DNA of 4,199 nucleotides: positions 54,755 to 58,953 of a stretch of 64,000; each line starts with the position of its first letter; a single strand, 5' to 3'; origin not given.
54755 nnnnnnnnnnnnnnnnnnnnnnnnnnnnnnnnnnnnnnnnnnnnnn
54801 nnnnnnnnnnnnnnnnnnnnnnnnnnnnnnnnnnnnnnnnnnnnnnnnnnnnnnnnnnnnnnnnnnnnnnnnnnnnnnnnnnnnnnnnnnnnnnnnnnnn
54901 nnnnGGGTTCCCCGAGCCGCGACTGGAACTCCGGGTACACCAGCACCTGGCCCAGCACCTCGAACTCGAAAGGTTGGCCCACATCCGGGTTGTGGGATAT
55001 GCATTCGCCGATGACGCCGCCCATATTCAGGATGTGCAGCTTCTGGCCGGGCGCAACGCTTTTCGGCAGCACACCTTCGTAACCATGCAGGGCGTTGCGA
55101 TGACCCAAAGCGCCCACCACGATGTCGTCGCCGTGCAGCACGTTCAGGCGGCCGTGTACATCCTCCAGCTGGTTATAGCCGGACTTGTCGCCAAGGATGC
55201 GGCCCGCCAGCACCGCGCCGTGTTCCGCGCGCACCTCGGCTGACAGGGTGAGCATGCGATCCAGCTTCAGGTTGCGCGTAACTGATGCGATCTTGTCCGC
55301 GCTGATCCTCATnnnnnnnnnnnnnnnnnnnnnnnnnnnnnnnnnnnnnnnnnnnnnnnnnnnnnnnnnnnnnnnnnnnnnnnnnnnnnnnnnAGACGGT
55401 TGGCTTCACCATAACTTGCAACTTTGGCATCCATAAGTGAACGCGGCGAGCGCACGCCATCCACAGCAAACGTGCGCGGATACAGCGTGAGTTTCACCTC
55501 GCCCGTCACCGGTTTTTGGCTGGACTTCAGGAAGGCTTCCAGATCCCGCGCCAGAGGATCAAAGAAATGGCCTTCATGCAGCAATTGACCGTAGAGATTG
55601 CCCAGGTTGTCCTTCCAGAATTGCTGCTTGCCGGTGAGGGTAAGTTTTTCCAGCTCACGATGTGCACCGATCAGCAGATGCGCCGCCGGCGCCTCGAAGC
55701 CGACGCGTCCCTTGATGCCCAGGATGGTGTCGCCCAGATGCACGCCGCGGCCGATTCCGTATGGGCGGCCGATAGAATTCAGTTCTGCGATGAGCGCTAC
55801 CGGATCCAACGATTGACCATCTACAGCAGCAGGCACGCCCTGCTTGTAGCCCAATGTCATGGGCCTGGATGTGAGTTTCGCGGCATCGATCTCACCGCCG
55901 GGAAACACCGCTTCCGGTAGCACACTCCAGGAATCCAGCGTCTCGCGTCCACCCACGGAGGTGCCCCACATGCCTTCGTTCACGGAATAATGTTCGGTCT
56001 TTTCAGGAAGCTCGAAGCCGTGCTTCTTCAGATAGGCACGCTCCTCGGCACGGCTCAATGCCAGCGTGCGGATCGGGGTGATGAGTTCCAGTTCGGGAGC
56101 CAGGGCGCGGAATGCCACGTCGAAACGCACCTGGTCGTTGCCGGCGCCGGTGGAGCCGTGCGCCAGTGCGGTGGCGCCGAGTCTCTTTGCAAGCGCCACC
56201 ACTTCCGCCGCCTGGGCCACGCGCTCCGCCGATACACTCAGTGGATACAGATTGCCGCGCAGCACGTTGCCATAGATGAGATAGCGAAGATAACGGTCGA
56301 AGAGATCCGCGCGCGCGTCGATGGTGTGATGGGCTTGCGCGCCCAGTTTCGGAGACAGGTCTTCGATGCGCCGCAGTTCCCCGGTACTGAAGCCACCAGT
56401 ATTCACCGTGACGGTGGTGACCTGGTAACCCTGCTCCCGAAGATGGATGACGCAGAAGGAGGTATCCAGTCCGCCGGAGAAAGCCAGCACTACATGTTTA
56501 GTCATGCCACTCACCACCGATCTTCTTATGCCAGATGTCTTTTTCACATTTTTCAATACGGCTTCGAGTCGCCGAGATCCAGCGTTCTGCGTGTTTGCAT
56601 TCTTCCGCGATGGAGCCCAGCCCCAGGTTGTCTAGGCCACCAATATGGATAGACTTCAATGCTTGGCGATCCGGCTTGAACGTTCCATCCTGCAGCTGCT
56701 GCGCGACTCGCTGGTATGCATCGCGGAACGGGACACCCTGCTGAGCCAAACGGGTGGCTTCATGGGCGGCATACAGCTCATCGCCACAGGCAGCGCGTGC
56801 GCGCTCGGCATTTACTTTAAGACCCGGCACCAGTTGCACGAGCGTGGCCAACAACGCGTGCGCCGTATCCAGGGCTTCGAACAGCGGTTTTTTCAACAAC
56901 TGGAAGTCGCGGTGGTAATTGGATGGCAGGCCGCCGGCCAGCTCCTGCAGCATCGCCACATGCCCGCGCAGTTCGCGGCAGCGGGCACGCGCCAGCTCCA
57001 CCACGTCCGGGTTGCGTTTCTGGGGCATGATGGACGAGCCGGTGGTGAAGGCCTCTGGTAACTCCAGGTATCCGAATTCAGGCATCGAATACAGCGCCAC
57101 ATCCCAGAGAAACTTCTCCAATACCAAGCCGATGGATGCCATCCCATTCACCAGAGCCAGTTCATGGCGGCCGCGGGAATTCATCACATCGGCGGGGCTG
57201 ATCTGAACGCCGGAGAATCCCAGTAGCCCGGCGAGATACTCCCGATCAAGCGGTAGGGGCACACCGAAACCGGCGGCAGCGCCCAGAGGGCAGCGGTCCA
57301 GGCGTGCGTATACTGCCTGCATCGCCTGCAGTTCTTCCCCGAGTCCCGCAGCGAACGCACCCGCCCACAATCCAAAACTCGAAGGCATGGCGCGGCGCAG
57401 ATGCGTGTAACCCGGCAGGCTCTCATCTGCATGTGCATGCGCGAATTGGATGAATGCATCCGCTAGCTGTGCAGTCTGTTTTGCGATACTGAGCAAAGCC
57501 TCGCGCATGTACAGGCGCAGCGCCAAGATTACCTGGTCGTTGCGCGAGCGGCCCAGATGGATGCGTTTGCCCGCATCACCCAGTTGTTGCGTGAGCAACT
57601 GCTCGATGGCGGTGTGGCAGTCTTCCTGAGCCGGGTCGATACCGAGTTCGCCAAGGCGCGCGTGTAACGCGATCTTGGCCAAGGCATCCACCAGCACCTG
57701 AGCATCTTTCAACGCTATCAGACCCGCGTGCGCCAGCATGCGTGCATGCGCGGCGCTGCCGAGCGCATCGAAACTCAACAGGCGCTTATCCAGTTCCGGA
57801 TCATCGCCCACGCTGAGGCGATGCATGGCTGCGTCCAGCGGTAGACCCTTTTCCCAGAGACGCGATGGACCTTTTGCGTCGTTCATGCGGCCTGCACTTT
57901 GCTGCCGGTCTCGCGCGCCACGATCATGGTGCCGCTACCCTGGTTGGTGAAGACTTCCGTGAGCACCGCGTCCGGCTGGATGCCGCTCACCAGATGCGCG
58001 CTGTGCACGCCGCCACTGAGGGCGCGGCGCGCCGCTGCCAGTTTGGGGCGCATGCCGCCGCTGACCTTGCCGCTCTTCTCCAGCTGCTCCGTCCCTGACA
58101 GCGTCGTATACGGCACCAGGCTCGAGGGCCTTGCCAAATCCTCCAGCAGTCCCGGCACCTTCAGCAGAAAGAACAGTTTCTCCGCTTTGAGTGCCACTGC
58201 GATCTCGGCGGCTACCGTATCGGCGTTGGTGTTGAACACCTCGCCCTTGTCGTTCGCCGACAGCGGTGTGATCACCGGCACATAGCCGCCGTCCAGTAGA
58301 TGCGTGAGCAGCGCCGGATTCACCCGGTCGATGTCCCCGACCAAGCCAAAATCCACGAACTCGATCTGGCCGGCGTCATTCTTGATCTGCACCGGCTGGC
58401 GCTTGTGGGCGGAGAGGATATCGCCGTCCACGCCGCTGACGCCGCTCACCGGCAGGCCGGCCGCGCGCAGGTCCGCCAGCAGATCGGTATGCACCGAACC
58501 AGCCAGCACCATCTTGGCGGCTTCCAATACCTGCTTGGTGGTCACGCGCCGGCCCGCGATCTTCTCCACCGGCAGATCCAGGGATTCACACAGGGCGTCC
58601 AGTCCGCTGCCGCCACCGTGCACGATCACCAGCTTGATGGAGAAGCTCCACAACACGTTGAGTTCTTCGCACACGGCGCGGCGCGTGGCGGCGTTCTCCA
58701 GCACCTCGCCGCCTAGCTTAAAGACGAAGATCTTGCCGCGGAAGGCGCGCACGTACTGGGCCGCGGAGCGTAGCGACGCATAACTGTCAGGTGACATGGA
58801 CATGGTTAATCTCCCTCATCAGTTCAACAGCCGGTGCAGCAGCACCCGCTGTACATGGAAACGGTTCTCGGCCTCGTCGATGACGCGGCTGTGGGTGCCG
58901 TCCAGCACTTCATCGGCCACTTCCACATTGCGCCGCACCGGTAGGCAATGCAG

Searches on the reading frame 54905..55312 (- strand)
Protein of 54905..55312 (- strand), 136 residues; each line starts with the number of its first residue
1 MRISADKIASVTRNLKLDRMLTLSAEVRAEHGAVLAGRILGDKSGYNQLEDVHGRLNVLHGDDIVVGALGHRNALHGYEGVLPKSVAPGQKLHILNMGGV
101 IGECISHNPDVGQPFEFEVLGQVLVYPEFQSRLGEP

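Call 61: predict_structure(alignment_id=A3)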
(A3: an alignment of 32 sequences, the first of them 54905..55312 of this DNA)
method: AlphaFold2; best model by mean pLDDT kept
length: 136 residues; sequences in the alignment: 32
mean_pLDDT: 87.4   pTM: 0.81
mean pLDDT of the five models: 87.4, 80.9, 78.6, 74.3, 73.1
residues with pLDDT >= 90: 92; 70-90: 30; 50-70: 5; < 50: 9
segments of 3 or more residues with pLDDT < 50: 127-131, 133-136
pLDDT, mean of each block of 10 residues (from residue 1): 93 88 93 95 84 93 96 80 96 94 91 92 68 43
secondary structure, 60 per line:
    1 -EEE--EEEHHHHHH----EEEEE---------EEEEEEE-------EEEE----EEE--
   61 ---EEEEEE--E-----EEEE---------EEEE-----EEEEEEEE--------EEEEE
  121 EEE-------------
elements in order: E2-4 E7-9 H10-15 E20-24 E34-40 E48-51 E56-58 E64-69 E78-81 E91-94 E100-107 E116-123

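Call 63: fold_search(model_id=the predicted structure, library=pdb)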
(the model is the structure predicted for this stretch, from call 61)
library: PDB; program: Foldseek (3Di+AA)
matches with E <= 10: 177; with E <= 0.001: 0
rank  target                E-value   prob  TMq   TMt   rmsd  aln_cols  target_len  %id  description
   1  7oya_A1               1.8e-01  0.06  0.15  0.11  15.6       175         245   15  Cryo-EM structure of the 1 hpf zebrafish embryo 80S ribosome (released 2022-07-13)
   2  6qik_B                2.3e-01  0.06  0.16  0.11  16.7       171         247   16  Cryo-EM structures of Lsg1-TAP pre-60S ribosomal particles (released 2019-06-26)
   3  9nri_BC               3.0e-01  0.06  0.15  0.11  14.5       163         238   13  Methanosarcina acetivorans 50S subunit obtained from acetate-grown cells (released 2025-09-24)
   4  6t4q_LA               4.2e-01  0.06  0.16  0.11  15.5       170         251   14  Structure of yeast 80S ribosome stalled on the CGA-CCG inhibitory codon combination. (released 2019-12-25)
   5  8hku_AL2P             4.2e-01  0.04  0.14  0.11  18.3       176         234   11  Cryo-EM Structures and Translocation Mechanism of Crenarchaeota Ribosome (released 2023-08-16)
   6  3a2z                  7.6e-01  0.08  0.26  0.21  12.3       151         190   12  E. coli Gsp amidase Cys59 sulfenic acid (released 2010-05-19)
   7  4u67_A                7.6e-01  0.04  0.16  0.10  16.2       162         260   10  Crystal structure of the large ribosomal subunit (50S) of Deinococcus radiodurans containing a three residue insertion (released 2015-08-05)
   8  3jcs_A                1.0e+00  0.03  0.16  0.11  15.2       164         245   10  2.8 Angstrom cryo-EM structure of the large ribosomal subunit from the eukaryotic parasite Leishmania (released 2016-07-20)
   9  6skf_BC               1.1e+00  0.03  0.15  0.11  16.3       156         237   13  Cryo-EM Structure of T. kodakarensis 70S ribosome (released 2020-07-29)
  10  7qep_L2               1.1e+00  0.02  0.15  0.11  16.9       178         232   12  Cryo-EM structure of the ribosome from Encephalitozoon cuniculi (released 2022-02-09)
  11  8pv3_LA               1.2e+00  0.03  0.16  0.13  14.3       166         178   15  Chaetomium thermophilum pre-60S State 9 - pre-5S rotation - immature H68/H69 - composite structure (released 2023-11-15)
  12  5ac9_2                1.2e+00  0.02  0.13  0.10  12.3       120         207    8  Structure-based energetics of protein interfaces guide Foot-and-Mouth disease virus vaccine design (released 2015-09-23)
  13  4v6w_CA               1.4e+00  0.03  0.16  0.10  16.3       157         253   13  Structure of the D. melanogaster 80S ribosome (released 2014-07-09)
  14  5a8f_B                1.6e+00  0.02  0.15  0.11  17.9       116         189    7  Structure and genome release mechanism of human cardiovirus Saffold virus-3 (released 2016-06-08)
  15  5cfc_B                1.6e+00  0.02  0.15  0.10  17.9       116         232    7  Crystal Structure of Human Cardiovirus SAFV-3 (released 2016-06-15)
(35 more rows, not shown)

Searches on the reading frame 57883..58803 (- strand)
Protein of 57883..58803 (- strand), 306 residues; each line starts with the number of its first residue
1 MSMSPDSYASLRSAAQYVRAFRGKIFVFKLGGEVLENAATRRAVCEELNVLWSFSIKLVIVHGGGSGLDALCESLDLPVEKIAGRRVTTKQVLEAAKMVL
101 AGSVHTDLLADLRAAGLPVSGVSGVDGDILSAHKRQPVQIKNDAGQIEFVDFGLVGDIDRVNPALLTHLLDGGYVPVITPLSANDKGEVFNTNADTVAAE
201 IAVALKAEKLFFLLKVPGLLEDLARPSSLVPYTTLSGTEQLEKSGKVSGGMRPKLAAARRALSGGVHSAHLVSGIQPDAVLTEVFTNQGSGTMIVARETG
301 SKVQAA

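Call 4: search_protein_families(library=ncbifam, proteins=[window:57883-58803:-])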
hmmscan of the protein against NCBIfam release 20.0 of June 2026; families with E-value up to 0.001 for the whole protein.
window:57883-58803:- (306 aa): 13 families
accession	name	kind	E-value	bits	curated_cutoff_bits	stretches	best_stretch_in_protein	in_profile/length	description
TIGR00761.1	argB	equivalog_domain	1e-60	205.2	151.3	1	26-270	2-230/231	acetylglutamate kinase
NF003641.0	PRK05279.1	equivalog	4.5e-45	154.3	344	1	9-300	11-295/441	amino-acid N-acetyltransferase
NF010659.0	PRK14058.1-1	equivalog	2.3e-42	145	223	1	26-293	2-265/267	[LysW]-aminoadipate kinase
TIGR01890.1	N-Ac-Glu-synth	equivalog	2.3e-39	135.5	202.85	1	10-299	4-282/429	amino-acid N-acetyltransferase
NF003387.0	PRK04531.1-2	equivalog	4.8e-35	120.9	426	1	17-297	30-289/441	acetylglutamate kinase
NF010661.0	PRK14058.1-3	equivalog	1.8e-33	115.9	251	1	43-294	17-270/283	acetylglutamate/acetylaminoadipate kinase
NF010662.0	PRK14058.1-4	equivalog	1.5e-30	106.3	194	1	26-295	2-262/264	[LysW]-aminoadipate/[LysW]-glutamate kinase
NF003386.0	PRK04531.1-1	equivalog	1.1e-18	67.4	417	1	7-298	21-295/442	acetylglutamate kinase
NF010660.0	PRK14058.1-2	equivalog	9.3e-17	61.7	241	1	27-276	3-243/249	[LysW]-aminoadipate/[LysW]-glutamate kinase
NF040647.1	IPPK_Arch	equivalog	1.2e-08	34.5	120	1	157-294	115-259/259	isopentenyl phosphate kinase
TIGR01027.1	proB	equivalog_domain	3.1e-08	33.2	186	1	166-300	117-257/363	glutamate 5-kinase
TIGR01092.1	P5CS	equivalog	3.5e-05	22.2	796.75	1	184-295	160-274/715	delta l-pyrroline-5-carboxylate synthetase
NF009008.0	PRK12354.1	subfamily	0.00092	18.4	361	0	172-298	183-302/308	carbamate kinase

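Call 5: search_protein_families(library=pfam, proteins=[window:57883-58803:-], max_evalue=0.01)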
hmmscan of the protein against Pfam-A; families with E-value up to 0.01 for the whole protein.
window:57883-58803:- (306 aa): 1 family
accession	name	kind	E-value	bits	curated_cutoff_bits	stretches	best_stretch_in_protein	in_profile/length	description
PF00696.33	AA_kinase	-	1.7e-45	156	24.9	1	24-273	1-234/234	Amino acid kinase family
